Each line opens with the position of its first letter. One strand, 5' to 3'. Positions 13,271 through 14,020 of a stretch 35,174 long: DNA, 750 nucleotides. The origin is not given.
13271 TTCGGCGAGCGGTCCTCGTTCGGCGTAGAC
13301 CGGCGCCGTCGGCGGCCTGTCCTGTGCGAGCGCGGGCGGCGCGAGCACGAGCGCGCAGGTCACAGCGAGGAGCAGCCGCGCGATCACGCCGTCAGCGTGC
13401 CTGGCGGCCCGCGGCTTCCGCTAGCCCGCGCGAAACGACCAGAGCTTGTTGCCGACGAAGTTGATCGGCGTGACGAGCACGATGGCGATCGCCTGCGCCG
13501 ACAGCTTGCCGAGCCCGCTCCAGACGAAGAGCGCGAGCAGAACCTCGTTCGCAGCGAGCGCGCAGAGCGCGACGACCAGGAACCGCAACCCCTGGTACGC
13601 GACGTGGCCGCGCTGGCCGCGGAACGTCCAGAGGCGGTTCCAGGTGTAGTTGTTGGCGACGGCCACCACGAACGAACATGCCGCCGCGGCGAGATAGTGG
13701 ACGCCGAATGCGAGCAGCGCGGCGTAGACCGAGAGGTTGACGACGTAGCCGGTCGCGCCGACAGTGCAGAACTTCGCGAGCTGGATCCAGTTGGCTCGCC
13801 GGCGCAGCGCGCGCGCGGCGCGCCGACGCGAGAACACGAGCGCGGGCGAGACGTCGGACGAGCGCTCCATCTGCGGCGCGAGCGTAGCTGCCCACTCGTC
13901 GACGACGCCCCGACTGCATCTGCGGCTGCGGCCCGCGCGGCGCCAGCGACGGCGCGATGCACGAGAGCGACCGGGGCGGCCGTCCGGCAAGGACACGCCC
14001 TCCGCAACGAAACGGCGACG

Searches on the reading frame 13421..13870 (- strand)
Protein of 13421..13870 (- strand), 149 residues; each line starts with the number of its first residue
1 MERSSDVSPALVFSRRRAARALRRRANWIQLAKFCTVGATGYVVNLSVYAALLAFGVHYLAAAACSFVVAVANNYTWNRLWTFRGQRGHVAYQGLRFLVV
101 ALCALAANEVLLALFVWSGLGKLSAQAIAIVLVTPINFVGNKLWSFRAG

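Call 20: find_homologous_proteins(query=window:13424-13870:-, max_evalue=1e-10)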
Query seq(149 aa) (149 aa): 7999 proteins with E <= 1e-10 among 8000 candidates; the best 120 are listed.
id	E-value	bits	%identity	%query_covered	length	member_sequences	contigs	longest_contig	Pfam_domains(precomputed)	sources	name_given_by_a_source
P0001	1.0e-86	306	97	100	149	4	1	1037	PF04138.21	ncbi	-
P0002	3.3e-74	266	58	91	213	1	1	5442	PF04138.21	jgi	-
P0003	1.2e-72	261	90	83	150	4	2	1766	PF04138.21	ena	-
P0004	5.5e-72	259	89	81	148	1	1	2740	PF04138.21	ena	-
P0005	6.5e-72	258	85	99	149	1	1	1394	PF04138.21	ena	-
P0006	1.3e-67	244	83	81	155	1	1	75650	PF04138.21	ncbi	-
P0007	5.8e-67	242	88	81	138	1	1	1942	PF04138.21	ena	-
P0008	3.1e-66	240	83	89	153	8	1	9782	PF04138.21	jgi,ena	jgi:putative flippase GtrA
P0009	2.4e-65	237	79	99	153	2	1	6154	PF04138.21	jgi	jgi:putative flippase GtrA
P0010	6.3e-65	236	78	99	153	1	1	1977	PF04138.21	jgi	jgi:putative flippase GtrA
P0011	6.6e-65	236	83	85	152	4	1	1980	PF04138.21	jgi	jgi:putative flippase GtrA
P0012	8.2e-65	235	77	99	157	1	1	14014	PF04138.21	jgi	jgi:putative flippase GtrA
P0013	9.2e-65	235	56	97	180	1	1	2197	PF04138.21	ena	-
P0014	1.3e-64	235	78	99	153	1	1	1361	PF04138.21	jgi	jgi:putative flippase GtrA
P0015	1.5e-64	235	80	99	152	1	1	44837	PF04138.21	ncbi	ncbi:MAG: GtrA family protein [Gaiellaceae bacterium]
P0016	2.0e-64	234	82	84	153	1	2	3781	PF04138.21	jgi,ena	jgi:putative flippase GtrA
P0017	3.2e-64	233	76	99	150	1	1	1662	PF04138.21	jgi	jgi:putative flippase GtrA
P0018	2.2e-63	231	79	81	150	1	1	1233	PF04138.21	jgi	jgi:putative flippase GtrA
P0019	3.9e-63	230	78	99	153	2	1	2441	PF04138.21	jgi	jgi:putative flippase GtrA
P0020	1.3e-62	228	80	81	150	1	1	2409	PF04138.21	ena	-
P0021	1.8e-62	228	81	81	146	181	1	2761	PF04138.21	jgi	jgi:putative flippase GtrA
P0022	4.8e-62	226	79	81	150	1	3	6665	PF04138.21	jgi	jgi:putative flippase GtrA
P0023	6.1e-62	226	75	94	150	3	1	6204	PF04138.21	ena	-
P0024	8.1e-62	226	76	99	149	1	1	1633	PF04138.21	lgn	-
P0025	1.1e-61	225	76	94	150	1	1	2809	PF04138.21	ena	-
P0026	1.1e-61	225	76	94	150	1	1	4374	PF04138.21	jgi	jgi:dolichol-phosphate mannosyltransferase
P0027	1.2e-61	225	76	94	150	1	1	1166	PF04138.21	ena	-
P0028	1.2e-61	225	77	82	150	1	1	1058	PF04138.21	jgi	jgi:putative flippase GtrA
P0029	1.3e-61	225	79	81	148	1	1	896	PF04138.21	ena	-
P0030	1.7e-61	225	79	81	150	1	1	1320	PF04138.21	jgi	jgi:putative flippase GtrA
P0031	1.9e-61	224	83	81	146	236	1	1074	PF04138.21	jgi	jgi:putative flippase GtrA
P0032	2.0e-61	224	81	81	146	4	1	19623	PF04138.21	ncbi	ncbi:MAG TPA: GtrA family protein [Gaiellaceae bacterium]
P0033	2.5e-61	224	73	98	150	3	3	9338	PF04138.21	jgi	jgi:putative flippase GtrA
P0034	2.5e-61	224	78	81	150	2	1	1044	PF04138.21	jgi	jgi:putative flippase GtrA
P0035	2.6e-61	224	80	82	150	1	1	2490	PF04138.21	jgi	jgi:putative flippase GtrA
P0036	2.9e-61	224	77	89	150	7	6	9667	PF04138.21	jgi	jgi:putative flippase GtrA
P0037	3.2e-61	224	77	81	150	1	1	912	PF04138.21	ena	-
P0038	3.6e-61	224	77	81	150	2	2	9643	PF04138.21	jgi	jgi:putative flippase GtrA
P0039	3.7e-61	224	79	81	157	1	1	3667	PF04138.21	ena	-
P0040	4.2e-61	223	77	89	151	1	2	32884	PF04138.21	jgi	-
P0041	4.6e-61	223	79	81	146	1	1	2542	PF04138.21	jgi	jgi:putative flippase GtrA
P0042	4.7e-61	223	74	94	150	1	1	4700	PF04138.21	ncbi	-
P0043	5.8e-61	223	79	81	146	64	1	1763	PF04138.21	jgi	jgi:putative flippase GtrA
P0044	6.4e-61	223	78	81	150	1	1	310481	PF04138.21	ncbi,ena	-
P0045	6.7e-61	223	79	85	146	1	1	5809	PF04138.21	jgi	jgi:putative flippase GtrA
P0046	7.4e-61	223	76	89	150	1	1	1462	PF04138.21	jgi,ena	jgi:dolichol-phosphate mannosyltransferase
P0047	8.8e-61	222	77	81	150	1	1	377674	PF04138.21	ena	-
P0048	1.1e-60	222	77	81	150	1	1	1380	PF04138.21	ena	-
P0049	1.1e-60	222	73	98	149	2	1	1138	PF04138.21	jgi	jgi:putative flippase GtrA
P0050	1.1e-60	222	74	99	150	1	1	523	PF04138.21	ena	-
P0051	1.2e-60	222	71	98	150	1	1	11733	PF04138.21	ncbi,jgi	jgi:putative flippase GtrA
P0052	1.2e-60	222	77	89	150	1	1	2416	PF04138.21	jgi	jgi:putative flippase GtrA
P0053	1.3e-60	222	78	81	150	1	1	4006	PF04138.21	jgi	jgi:putative flippase GtrA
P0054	1.3e-60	222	76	81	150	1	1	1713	PF04138.21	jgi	jgi:putative flippase GtrA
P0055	1.3e-60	222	76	82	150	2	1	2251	PF04138.21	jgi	jgi:putative flippase GtrA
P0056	1.4e-60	222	74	99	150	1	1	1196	PF04138.21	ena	-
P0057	1.5e-60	222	74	99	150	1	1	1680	PF04138.21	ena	-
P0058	1.6e-60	221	75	99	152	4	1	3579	PF04138.21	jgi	jgi:putative flippase GtrA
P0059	1.6e-60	221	77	89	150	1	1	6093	PF04138.21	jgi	jgi:putative flippase GtrA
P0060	1.8e-60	221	76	81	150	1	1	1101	PF04138.21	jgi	jgi:putative flippase GtrA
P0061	1.9e-60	221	79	81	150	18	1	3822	PF04138.21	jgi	jgi:putative flippase GtrA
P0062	2.0e-60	221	74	81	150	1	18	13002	PF04138.21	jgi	jgi:putative flippase GtrA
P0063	2.3e-60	221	79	85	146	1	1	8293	PF04138.21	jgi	jgi:putative flippase GtrA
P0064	2.4e-60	221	73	83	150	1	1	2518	PF04138.21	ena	-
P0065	2.4e-60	221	75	81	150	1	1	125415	PF04138.21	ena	-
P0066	2.5e-60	221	74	99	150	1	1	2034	PF04138.21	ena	-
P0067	2.6e-60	221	72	99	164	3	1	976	PF04138.21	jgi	jgi:putative flippase GtrA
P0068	2.7e-60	221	79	82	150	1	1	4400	PF04138.21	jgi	jgi:putative flippase GtrA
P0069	2.9e-60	221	76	81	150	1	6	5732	PF04138.21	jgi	jgi:putative flippase GtrA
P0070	3.0e-60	221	78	81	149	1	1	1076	PF04138.21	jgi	jgi:putative flippase GtrA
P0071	3.0e-60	221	76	81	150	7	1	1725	PF04138.21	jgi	jgi:putative flippase GtrA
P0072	3.1e-60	221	79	85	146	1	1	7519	PF04138.21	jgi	jgi:putative flippase GtrA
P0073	3.4e-60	220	71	98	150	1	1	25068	PF04138.21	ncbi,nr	ncbi:MAG TPA: GtrA family protein [Gaiellaceae bacterium]|nr:GtrA family protein [Gaiellaceae bacter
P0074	3.4e-60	220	79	81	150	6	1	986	PF04138.21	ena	-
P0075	3.5e-60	220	74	94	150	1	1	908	PF04138.21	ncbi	-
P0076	3.5e-60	220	75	89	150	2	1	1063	PF04138.21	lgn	-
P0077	3.7e-60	220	76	82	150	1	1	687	PF04138.21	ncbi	-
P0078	4.0e-60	220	76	82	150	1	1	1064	PF04138.21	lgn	-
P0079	4.0e-60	220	75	81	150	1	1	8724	PF04138.21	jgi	jgi:putative flippase GtrA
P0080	4.1e-60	220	74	94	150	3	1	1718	PF04138.21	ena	-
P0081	4.7e-60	220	75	95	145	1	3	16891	PF04138.21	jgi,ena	jgi:putative flippase GtrA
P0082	5.0e-60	220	79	82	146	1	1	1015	PF04138.21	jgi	jgi:putative flippase GtrA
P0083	5.5e-60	220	74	92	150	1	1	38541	PF04138.21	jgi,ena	jgi:dolichol-phosphate mannosyltransferase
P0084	5.9e-60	220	75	85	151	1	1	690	PF04138.21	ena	-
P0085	6.4e-60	220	74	89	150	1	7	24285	PF04138.21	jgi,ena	jgi:putative flippase GtrA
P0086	7.1e-60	219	79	81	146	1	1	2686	PF04138.21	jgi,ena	-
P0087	7.2e-60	219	78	81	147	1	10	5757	PF04138.21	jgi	jgi:putative flippase GtrA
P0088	8.4e-60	219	78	81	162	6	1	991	PF04138.21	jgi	jgi:putative flippase GtrA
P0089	8.6e-60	219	78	81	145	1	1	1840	PF04138.21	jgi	jgi:putative flippase GtrA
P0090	8.9e-60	219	74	81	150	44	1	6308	PF04138.21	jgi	jgi:putative flippase GtrA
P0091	9.2e-60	219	74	89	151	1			PF04138.21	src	-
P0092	9.5e-60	219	74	89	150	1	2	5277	PF04138.21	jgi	jgi:putative flippase GtrA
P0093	9.5e-60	219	74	89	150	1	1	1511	PF04138.21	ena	-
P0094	9.5e-60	219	77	82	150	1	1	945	PF04138.21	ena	-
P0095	1.0e-59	219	79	81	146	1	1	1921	PF04138.21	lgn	-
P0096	1.1e-59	219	74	95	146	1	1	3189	PF04138.21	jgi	jgi:putative flippase GtrA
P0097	1.1e-59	219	75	82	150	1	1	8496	PF04138.21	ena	-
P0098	1.1e-59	219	74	92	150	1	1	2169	PF04138.21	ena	-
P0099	1.2e-59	219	74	92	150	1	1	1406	PF04138.21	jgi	jgi:dolichol-phosphate mannosyltransferase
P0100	1.5e-59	218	71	97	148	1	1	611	PF04138.21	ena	-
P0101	1.5e-59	218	71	96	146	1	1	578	PF04138.21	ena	-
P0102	1.6e-59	218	74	82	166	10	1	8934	PF04138.21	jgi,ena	jgi:dolichol-phosphate mannosyltransferase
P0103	1.6e-59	218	74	92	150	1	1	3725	PF04138.21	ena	-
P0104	1.8e-59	218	82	81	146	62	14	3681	PF04138.21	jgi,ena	jgi:putative flippase GtrA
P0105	1.8e-59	218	74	94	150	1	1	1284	PF04138.21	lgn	-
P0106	1.8e-59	218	72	93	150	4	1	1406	PF04138.21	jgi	jgi:putative flippase GtrA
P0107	1.9e-59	218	79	88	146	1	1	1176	PF04138.21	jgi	jgi:putative flippase GtrA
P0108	1.9e-59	218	79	90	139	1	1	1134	PF04138.21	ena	-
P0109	1.9e-59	218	77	82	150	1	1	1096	PF04138.21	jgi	jgi:putative flippase GtrA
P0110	2.0e-59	218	72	99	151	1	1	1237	PF04138.21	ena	-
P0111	2.1e-59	218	75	82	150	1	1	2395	PF04138.21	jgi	jgi:putative flippase GtrA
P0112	2.1e-59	218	75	81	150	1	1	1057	PF04138.21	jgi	jgi:dolichol-phosphate mannosyltransferase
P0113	2.2e-59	218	73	92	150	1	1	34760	PF04138.21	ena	-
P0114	2.3e-59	218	72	100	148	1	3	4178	PF04138.21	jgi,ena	-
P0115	2.3e-59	218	80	88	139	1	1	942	PF04138.21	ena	-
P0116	2.4e-59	218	76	82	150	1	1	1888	PF04138.21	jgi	jgi:putative flippase GtrA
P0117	2.4e-59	218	76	82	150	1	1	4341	PF04138.21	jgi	jgi:putative flippase GtrA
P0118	2.5e-59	218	72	99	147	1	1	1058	PF04138.21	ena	-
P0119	2.6e-59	218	76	83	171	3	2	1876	PF04138.21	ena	-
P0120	2.6e-59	218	81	85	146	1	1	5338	PF04138.21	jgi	-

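Call 21: find_encoding_contigs(protein=P0006, flank=10000, max_places=3)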
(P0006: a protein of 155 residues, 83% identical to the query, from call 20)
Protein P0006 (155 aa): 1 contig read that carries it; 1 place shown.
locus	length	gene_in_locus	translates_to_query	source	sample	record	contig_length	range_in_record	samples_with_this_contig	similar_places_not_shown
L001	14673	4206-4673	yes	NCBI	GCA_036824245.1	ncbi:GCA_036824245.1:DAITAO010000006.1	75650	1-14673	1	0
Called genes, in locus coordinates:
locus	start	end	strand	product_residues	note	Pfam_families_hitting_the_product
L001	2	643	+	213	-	?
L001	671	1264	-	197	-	PF07452:CHRD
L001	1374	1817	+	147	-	-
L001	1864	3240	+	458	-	PF01663:Phosphodiest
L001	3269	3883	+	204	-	PF01135:PCMT, PF00398:RrnaAD (weak), PF13847:Methyltransf_31, PF08241:Methyltransf_11 (weak), PF13649:Methyltransf_25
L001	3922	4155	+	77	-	PF00708:Acylphosphatase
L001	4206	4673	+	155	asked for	PF04138:GtrA_DPMS_TM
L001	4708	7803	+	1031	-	PF09594:GT87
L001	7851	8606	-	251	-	PF13277:YmdB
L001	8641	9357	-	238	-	-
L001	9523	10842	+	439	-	PF01594:AI-2E_transport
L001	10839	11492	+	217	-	PF00005:ABC_tran, PF13191:AAA_16 (weak), PF13304:AAA_21 (faint)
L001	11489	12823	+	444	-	PF12679:ABC2_membrane_2, PF12698:ABC2_membrane_3, PF01061:ABC2_membrane (weak)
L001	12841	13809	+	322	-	PF00490:ALAD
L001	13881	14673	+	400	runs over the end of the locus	PF00202:Aminotran_3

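Call 22: find_encoding_contigs(protein=P0015, flank=10000, max_places=3)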
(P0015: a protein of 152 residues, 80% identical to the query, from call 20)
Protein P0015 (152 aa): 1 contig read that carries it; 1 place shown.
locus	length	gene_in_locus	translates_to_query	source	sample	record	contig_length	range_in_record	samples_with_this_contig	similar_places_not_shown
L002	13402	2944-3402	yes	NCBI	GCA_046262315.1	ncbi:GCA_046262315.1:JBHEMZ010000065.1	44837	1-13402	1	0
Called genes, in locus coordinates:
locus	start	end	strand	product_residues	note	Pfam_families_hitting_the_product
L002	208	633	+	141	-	-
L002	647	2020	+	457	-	PF01663:Phosphodiest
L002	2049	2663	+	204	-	PF01135:PCMT, PF00398:RrnaAD (weak), PF13847:Methyltransf_31, PF08241:Methyltransf_11 (weak), PF13649:Methyltransf_25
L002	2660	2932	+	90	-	PF00708:Acylphosphatase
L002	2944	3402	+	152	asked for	PF04138:GtrA_DPMS_TM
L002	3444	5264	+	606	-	-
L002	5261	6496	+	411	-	PF09594:GT87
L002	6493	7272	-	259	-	PF00149:Metallophos, PF13277:YmdB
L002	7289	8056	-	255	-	-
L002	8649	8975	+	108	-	-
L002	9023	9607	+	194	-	PF00005:ABC_tran, PF13191:AAA_16 (weak), PF13401:AAA_22 (faint), PF13304:AAA_21 (faint)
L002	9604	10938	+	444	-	PF12679:ABC2_membrane_2, PF12698:ABC2_membrane_3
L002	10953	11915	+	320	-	PF00490:ALAD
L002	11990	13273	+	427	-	PF00202:Aminotran_3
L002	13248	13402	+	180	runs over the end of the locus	-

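Call 23: find_encoding_contigs(protein=P0044, flank=10000, max_places=3)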
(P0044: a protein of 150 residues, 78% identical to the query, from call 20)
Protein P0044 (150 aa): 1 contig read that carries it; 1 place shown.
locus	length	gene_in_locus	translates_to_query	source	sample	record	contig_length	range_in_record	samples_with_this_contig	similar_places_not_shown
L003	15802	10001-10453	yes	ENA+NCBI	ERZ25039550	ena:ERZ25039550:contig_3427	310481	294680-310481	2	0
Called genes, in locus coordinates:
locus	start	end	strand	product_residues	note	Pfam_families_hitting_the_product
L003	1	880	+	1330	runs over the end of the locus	-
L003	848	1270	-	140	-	PF00903:Glyoxalase (weak)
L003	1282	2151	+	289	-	PF00781:DAGK_cat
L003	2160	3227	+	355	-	PF00676:E1_dh, PF13292:DXP_synthase_N (weak)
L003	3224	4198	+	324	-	PF02779:Transket_pyr, PF02780:Transketolase_C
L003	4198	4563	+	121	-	PF07719:TPR_2 (faint), PF12688:TPR_5, PF13428:TPR_14 (faint), PF13432:TPR_16 (faint)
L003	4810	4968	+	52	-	-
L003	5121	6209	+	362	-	PF00364:Biotin_lipoyl, PF25917:BSH_RND (weak), PF25984:BSH_YknX (faint), PF25997:BSH_YhbJ (weak), PF02817:E3_binding, PF00198:2-oxoacid_dh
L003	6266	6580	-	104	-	PF07452:CHRD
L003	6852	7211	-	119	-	PF00085:Thioredoxin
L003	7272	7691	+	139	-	-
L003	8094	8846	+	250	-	PF01663:Phosphodiest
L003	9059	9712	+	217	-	PF01135:PCMT, PF13847:Methyltransf_31 (faint)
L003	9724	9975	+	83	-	PF00708:Acylphosphatase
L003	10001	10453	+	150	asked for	PF04138:GtrA_DPMS_TM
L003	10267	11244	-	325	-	-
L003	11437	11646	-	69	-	-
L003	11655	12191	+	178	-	-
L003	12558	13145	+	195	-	PF09594:GT87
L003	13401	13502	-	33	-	-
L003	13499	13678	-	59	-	PF13277:YmdB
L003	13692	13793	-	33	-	PF13277:YmdB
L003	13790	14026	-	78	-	PF13277:YmdB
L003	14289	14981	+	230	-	-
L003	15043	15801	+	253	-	?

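Call 24: find_encoding_contigs(protein=P0002, flank=10000, max_places=3)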
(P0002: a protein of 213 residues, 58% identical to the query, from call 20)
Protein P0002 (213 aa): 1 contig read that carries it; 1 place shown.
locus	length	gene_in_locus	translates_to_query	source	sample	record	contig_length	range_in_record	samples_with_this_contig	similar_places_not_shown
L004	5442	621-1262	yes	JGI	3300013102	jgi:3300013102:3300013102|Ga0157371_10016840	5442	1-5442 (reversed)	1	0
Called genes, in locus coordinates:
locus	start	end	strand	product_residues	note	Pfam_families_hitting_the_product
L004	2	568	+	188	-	?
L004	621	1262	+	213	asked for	PF04138:GtrA_DPMS_TM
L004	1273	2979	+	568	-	-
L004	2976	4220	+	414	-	PF09594:GT87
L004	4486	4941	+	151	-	-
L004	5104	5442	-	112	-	?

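Call 25: find_encoding_contigs(protein=P0004, flank=10000, max_places=3)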
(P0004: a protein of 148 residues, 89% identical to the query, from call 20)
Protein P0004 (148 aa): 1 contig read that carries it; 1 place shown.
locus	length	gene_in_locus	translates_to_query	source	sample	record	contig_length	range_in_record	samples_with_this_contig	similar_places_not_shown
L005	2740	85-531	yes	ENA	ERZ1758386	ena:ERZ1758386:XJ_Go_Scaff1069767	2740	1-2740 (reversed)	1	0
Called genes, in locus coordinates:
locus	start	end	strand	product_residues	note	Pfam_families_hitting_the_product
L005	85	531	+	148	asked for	PF04138:GtrA_DPMS_TM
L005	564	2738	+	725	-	?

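Call 26: find_encoding_contigs(protein=P0001, flank=10000, max_places=3)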
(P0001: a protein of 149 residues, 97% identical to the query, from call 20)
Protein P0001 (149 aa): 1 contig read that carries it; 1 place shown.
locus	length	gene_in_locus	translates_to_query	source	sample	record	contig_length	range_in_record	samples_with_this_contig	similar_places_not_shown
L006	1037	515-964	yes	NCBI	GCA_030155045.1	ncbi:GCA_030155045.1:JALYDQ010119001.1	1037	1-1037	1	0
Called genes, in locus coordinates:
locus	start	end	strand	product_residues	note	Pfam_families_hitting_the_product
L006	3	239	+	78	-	?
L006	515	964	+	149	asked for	PF04138:GtrA_DPMS_TM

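Call 34: find_related_loci(query=window:13424-13870:-, collection=genome_contigs, flank=10000)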
Query seq(149 aa) (149 aa) in genome_contigs; peptide patterns used: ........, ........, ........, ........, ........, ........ (x = any residue, [..] = any of these).
599 stretches matched a pattern (row limit reached: there are more); 490 encode a relative of the query (tblastn E <= 1e-3); the best 80 are kept; 80 distinct loci.
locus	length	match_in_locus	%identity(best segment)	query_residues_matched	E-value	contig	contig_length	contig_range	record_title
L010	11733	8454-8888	71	2-147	7e-65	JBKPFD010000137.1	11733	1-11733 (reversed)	MAG: Actinomycetota bacterium isolate HAY_GM_MAG_00030 HAY_GM_000000060394, whole genome shotgun sequence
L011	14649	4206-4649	78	1-147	3e-64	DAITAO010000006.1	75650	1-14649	MAG TPA_asm: Gaiellaceae bacterium isolate CTOTU39264 NODE_7_length_75650_cov_27.551081, whole genome shotgun sequence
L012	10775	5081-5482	74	14-147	8e-64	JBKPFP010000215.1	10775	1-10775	MAG: Actinomycetota bacterium isolate HAY_GM_MAG_00018 HAY_GM_000000324445, whole genome shotgun sequence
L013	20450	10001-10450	72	1-147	3e-63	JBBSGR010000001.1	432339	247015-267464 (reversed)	MAG: Gaiellales bacterium isolate LS2_sbin.44 LS2_sbin.44_K_46280_L_432339_cov_61.0087, whole genome shotgun sequence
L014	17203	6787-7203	73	10-147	4e-62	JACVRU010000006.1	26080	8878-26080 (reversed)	MAG: Thermoleophilia bacterium isolate Co-bin18 k141_11819897_length_26080_cov_21.0000, whole genome shotgun sequence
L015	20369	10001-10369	78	27-149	2e-61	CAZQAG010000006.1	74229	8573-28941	MAG TPA_asm: uncultured Gaiellales bacterium isolate SRP136066_co1_91 genome assembly, contig: NODE_200_length_74229_cov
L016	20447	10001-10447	68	1-147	2e-60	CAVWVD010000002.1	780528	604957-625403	MAG: uncultured Thermoleophilia bacterium isolate MFD04944.bin.2.129 genome assembly, contig: contig_31069, whole genome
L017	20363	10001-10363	79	27-147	1e-60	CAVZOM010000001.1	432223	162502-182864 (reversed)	MAG: uncultured Actinomycetes bacterium isolate MFD02840.bin.2.311 genome assembly, contig: contig_39190, whole genome s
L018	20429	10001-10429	71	6-147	2e-60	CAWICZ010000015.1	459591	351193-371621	MAG: uncultured Actinomycetes bacterium isolate MFD00962.bin.1.69 genome assembly, contig: contig_8881, whole genome sho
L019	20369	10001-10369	78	27-149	2e-60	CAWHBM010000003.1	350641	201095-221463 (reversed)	MAG: uncultured Actinomycetes bacterium isolate MFD00962.bin.2.20 genome assembly, contig: contig_24182, whole genome sh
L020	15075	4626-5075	69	1-147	3e-60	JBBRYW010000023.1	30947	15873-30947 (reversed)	MAG: Gaiellales bacterium isolate La5_metabat2.168 La5_metabat2.168_K_2341373_L_30947_cov_90.4066, whole genome shotgun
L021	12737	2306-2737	69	4-146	4e-60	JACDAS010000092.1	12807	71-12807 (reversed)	MAG: Actinomycetota bacterium isolate MGR_bin262 SD2897-2912_k127_6074211, whole genome shotgun sequence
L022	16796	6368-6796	71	8-149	3e-60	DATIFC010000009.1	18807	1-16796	MAG TPA_asm: Gaiellaceae bacterium isolate SMAG_U16385 k141_622911, whole genome shotgun sequence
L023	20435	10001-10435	67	4-147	1e-59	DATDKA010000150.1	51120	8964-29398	MAG TPA_asm: Gaiellaceae bacterium isolate SMAG_U344 k141_992395, whole genome shotgun sequence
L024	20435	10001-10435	67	1-146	2e-59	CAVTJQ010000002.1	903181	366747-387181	MAG: uncultured Gaiellaceae bacterium isolate MFD05747.bin.2.127 genome assembly, contig: contig_11659, whole genome sho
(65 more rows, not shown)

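Call 48: find_encoding_contigs(protein=P0003, flank=10000, max_places=4)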
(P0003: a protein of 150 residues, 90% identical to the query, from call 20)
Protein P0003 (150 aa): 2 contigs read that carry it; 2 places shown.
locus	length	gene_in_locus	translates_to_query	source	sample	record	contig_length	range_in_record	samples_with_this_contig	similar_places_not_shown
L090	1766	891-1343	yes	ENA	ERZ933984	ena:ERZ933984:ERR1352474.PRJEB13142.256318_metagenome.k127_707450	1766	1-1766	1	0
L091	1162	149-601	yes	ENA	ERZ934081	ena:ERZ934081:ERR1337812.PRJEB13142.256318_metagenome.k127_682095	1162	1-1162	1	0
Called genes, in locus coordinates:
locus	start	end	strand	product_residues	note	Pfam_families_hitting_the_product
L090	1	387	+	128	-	?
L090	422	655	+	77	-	PF00708:Acylphosphatase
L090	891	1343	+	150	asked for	PF04138:GtrA_DPMS_TM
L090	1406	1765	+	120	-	?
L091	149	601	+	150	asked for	PF04138:GtrA_DPMS_TM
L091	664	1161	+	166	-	?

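Call 49: find_encoding_contigs(protein=P0007, flank=10000, max_places=4)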
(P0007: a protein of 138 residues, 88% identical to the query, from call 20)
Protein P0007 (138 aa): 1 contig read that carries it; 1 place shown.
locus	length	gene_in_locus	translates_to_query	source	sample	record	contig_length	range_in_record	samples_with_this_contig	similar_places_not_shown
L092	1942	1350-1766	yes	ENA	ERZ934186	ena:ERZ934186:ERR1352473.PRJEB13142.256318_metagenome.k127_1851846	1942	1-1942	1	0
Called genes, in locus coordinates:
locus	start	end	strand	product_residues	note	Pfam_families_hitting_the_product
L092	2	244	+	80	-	?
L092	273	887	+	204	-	PF01135:PCMT, PF00398:RrnaAD (weak), PF13847:Methyltransf_31, PF08241:Methyltransf_11 (weak), PF13649:Methyltransf_25 (weak)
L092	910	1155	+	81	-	PF00708:Acylphosphatase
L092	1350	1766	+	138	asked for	PF04138:GtrA_DPMS_TM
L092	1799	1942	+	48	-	?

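Call 50: find_encoding_contigs(protein=P0005, flank=10000, max_places=4)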
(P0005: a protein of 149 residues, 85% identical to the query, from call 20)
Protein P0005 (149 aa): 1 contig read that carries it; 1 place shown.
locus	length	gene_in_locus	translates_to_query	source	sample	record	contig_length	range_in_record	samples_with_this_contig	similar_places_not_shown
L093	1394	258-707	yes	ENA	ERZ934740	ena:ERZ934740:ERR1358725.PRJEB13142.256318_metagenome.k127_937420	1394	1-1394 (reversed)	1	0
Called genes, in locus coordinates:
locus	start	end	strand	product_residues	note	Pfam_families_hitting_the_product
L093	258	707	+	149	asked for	PF04138:GtrA_DPMS_TM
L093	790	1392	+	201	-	?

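Call 101: search_protein_families(library=pfam, proteins=[window:13421-13870:-])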
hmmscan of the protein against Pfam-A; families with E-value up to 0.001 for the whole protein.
window:13421-13870:- (149 aa): 1 family
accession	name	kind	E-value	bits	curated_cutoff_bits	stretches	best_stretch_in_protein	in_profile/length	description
PF04138.20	GtrA_DPMS_TM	-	1.2e-26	93.7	26.1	1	33-146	1-117/117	GtrA/DPMS, transmembrane domain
